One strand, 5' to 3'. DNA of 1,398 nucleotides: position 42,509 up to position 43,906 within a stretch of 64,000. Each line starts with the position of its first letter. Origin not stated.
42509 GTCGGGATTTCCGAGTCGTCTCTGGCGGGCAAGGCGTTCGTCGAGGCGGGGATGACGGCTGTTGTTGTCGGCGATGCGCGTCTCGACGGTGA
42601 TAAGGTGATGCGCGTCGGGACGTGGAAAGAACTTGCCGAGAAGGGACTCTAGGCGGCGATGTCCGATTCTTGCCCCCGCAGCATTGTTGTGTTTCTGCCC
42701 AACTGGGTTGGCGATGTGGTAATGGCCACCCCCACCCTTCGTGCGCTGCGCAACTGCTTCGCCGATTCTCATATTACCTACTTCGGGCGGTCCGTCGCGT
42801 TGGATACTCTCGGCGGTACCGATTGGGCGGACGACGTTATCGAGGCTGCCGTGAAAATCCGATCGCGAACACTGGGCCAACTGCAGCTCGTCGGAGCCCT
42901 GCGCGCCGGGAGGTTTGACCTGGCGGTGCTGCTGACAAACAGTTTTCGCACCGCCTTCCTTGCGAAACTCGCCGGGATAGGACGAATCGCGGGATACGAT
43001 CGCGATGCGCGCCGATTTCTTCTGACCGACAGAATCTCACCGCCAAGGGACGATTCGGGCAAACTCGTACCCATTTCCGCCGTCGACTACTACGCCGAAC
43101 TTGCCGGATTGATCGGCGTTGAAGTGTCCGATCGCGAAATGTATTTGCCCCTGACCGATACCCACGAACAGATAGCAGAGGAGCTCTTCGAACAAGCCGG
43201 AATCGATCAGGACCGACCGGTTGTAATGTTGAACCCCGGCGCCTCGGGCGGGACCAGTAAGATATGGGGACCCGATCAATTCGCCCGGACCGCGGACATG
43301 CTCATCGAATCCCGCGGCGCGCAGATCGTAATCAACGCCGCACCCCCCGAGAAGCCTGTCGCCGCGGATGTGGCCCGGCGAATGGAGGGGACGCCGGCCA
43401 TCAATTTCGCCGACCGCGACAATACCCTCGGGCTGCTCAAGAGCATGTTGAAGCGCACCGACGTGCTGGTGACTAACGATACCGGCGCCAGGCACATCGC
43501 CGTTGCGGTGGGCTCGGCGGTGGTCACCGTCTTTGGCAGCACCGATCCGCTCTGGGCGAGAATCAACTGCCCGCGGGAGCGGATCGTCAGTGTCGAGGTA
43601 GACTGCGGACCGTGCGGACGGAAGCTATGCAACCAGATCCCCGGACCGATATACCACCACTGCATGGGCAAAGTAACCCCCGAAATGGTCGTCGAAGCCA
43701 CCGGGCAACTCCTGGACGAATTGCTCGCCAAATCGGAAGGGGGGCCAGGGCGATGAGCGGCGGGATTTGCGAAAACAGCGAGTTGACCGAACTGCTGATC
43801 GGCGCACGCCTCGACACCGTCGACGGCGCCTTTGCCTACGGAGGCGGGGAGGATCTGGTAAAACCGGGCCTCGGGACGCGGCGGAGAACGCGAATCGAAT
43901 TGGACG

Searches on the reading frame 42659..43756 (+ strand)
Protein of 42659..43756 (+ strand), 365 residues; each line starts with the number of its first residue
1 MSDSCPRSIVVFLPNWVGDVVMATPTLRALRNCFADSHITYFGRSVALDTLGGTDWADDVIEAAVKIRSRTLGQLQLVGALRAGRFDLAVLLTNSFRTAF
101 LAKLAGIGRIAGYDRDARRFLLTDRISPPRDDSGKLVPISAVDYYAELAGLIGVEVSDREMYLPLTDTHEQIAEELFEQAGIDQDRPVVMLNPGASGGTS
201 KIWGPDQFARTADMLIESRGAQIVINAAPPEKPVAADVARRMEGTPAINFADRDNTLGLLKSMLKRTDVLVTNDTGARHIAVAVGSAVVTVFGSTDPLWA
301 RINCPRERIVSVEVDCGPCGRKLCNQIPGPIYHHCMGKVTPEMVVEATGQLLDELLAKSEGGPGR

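Call 87: search_protein_families(library=pfam, proteins=[window:42659-43756:+], max_evalue=0.001)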
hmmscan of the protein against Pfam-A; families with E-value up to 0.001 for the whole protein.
window:42659-43756:+ (365 aa): 1 family
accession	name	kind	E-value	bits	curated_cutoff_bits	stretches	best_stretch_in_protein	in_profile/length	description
PF01075.23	Glyco_transf_9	-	3.2e-29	102.4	22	1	76-325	3-242/247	Glycosyltransferase family 9 (heptosyltransferase)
